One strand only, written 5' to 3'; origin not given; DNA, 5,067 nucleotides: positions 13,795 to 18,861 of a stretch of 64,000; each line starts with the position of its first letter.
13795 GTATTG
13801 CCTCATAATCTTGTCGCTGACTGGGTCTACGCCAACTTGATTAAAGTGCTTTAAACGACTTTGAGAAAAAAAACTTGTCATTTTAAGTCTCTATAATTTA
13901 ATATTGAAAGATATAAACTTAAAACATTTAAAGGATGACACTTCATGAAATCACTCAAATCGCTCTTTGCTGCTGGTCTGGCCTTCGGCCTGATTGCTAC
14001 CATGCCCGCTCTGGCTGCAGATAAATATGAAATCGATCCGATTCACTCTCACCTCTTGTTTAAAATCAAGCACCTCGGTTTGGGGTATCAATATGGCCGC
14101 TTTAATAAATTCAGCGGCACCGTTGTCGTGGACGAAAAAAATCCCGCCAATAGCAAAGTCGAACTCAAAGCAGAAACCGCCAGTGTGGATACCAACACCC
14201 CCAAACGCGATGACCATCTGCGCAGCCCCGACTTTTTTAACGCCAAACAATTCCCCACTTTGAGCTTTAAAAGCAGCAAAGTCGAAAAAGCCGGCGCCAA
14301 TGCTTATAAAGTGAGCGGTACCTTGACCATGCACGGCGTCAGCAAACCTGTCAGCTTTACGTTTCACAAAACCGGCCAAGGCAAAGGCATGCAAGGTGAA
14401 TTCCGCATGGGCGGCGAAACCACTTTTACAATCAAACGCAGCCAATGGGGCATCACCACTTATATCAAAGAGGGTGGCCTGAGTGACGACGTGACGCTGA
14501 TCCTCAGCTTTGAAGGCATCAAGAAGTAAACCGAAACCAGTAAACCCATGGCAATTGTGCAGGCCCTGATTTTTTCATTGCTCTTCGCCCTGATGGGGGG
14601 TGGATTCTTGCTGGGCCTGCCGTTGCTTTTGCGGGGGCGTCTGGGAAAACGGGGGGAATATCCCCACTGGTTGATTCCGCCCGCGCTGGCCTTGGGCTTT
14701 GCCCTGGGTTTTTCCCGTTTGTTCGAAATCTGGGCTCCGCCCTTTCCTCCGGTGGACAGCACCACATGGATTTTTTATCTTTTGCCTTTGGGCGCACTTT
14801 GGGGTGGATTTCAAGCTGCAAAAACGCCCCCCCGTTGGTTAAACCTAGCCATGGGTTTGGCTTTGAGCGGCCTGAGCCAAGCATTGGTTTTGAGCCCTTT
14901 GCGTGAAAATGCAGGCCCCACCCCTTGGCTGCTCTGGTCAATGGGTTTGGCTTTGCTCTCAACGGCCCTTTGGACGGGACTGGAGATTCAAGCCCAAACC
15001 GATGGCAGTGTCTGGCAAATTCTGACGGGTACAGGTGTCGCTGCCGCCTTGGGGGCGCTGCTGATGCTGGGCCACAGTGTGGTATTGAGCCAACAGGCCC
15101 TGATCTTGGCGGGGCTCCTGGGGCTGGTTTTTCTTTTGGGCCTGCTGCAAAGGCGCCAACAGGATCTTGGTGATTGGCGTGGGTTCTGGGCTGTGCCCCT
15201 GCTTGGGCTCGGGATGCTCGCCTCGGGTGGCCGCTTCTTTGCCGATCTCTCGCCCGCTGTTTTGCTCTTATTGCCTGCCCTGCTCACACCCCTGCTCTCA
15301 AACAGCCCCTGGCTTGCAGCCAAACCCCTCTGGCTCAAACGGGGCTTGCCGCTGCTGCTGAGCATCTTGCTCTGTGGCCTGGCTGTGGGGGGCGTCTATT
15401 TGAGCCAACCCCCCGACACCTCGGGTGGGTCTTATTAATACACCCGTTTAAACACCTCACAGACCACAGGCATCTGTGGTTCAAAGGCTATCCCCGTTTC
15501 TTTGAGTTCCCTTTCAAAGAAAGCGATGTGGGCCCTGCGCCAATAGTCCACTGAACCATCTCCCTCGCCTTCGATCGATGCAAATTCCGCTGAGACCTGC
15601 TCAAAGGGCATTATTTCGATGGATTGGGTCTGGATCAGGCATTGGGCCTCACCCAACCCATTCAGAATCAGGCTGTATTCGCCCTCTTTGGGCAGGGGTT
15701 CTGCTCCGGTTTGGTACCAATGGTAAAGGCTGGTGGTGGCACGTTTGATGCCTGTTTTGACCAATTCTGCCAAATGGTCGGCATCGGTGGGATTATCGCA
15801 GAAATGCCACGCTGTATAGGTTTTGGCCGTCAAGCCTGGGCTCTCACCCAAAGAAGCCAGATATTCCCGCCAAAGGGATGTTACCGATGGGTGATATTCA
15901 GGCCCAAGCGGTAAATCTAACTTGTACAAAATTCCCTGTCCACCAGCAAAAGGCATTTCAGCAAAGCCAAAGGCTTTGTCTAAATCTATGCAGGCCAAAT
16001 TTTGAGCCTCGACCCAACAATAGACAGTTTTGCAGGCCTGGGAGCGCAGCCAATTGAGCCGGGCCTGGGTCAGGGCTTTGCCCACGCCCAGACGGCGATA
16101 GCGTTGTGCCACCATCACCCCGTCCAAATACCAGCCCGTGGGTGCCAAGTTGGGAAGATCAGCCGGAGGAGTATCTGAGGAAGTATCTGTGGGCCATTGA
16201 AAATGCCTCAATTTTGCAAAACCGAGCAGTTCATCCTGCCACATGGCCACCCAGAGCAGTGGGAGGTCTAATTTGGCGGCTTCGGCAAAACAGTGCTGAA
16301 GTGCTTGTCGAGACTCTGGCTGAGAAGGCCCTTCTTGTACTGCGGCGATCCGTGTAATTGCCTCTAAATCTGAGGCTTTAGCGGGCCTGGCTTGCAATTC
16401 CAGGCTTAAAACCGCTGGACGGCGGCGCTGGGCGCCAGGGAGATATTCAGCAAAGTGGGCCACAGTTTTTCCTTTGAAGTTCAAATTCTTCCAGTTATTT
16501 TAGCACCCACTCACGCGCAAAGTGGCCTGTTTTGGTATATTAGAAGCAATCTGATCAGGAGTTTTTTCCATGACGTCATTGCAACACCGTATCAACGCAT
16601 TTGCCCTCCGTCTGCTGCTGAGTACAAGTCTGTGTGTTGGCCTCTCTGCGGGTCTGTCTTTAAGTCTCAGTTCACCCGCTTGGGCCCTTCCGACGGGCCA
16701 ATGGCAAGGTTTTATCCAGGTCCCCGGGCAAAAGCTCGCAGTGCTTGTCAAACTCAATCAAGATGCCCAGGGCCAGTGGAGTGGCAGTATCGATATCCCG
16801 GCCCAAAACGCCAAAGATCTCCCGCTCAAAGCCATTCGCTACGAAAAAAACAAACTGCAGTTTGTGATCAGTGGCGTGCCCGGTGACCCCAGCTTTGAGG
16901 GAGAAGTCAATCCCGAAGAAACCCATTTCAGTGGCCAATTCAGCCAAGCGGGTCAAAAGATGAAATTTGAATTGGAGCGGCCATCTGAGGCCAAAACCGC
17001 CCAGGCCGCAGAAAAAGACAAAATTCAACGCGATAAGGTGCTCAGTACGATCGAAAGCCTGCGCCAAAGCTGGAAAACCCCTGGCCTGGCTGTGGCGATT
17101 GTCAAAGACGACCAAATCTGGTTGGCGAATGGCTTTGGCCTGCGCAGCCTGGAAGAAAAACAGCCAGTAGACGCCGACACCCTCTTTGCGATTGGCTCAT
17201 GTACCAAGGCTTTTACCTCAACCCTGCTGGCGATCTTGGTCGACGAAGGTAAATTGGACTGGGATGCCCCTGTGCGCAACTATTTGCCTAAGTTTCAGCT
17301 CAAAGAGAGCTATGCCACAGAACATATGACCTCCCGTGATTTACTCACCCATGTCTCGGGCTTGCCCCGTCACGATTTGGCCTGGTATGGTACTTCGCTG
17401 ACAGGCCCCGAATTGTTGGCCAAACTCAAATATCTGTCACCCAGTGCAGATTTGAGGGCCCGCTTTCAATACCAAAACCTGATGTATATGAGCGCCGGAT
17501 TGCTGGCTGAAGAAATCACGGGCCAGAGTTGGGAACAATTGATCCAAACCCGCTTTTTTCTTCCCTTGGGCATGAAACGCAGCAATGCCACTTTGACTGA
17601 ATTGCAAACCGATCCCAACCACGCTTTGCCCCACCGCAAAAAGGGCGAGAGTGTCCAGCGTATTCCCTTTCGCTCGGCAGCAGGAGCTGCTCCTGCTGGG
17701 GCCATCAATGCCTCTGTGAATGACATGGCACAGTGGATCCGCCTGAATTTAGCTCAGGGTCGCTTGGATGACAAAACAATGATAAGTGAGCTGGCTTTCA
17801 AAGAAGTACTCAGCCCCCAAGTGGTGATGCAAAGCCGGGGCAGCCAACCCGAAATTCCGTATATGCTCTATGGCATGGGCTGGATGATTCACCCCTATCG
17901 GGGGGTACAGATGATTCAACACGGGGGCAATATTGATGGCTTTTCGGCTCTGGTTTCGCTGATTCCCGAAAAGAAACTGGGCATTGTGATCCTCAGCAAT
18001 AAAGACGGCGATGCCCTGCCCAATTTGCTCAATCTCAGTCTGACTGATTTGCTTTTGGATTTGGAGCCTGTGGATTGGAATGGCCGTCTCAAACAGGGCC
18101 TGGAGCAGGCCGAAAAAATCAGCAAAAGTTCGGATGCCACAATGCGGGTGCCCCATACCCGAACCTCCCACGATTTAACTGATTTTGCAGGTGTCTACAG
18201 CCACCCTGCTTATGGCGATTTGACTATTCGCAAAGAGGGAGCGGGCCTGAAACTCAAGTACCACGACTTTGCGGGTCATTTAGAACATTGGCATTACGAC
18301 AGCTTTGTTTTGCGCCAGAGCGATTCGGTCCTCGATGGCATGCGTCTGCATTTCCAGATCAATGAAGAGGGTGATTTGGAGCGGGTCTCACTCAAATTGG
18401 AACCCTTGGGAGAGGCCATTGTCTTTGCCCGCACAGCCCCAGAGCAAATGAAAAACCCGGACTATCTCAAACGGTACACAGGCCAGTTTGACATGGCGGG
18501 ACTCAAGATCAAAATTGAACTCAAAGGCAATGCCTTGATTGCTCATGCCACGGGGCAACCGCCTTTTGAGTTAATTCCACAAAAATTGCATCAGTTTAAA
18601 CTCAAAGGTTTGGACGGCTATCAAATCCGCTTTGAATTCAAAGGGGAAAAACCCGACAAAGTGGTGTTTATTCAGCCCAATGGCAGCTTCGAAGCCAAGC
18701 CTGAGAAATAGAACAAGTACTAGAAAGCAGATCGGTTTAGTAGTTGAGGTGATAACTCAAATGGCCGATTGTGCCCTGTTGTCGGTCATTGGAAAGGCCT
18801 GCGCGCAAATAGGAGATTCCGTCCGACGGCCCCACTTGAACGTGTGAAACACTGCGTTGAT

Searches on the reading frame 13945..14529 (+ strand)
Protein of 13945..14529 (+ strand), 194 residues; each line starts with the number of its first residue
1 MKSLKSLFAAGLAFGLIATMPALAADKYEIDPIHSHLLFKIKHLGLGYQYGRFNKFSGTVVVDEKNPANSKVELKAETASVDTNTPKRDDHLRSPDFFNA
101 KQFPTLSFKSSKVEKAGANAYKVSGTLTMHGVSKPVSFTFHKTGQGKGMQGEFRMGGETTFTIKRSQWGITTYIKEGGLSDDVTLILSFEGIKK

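Call 82: search_protein_families(library=pfam, proteins=[window:13945-14529:+], max_evalue=0.00001)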
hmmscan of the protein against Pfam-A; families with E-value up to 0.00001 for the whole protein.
window:13945-14529:+ (194 aa): 1 family
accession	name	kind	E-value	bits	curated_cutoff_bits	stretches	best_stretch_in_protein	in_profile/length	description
PF04264.18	YceI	-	2.6e-47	161.4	23.7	1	28-190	1-149/150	YceI-like domain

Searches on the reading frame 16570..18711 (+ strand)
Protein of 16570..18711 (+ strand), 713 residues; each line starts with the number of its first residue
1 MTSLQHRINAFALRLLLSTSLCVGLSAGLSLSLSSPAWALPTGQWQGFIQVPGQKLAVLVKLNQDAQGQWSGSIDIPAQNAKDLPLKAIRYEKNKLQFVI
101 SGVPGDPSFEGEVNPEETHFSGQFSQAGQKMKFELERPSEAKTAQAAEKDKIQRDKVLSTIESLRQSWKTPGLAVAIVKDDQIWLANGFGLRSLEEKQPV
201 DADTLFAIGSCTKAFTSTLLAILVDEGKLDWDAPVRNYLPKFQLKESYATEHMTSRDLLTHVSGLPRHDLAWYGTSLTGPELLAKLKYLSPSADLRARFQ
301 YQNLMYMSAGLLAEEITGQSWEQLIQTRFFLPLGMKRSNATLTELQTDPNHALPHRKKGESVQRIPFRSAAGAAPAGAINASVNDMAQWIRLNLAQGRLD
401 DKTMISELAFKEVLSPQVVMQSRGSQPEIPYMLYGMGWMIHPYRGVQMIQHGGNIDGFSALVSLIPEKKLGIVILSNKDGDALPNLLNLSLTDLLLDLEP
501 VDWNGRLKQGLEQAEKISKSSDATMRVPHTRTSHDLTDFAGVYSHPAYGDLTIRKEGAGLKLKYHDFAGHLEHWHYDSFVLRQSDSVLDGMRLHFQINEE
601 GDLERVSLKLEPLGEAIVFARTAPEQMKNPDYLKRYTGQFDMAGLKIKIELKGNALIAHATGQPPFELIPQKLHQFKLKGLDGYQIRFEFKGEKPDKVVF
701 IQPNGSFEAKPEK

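Call 77: search_protein_families(library=pfam, proteins=[window:16570-18711:+], max_evalue=0.00001)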
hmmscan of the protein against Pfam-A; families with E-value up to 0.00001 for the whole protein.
window:16570-18711:+ (713 aa): 2 families
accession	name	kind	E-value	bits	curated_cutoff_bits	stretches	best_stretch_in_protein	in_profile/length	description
PF00144.29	Beta-lactamase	-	2.1e-71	241.2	27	1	165-481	6-313/329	Beta-lactamase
PF11954.13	DUF3471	-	4.6e-20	72.4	29.3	1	526-619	2-101/103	Domain of unknown function (DUF3471)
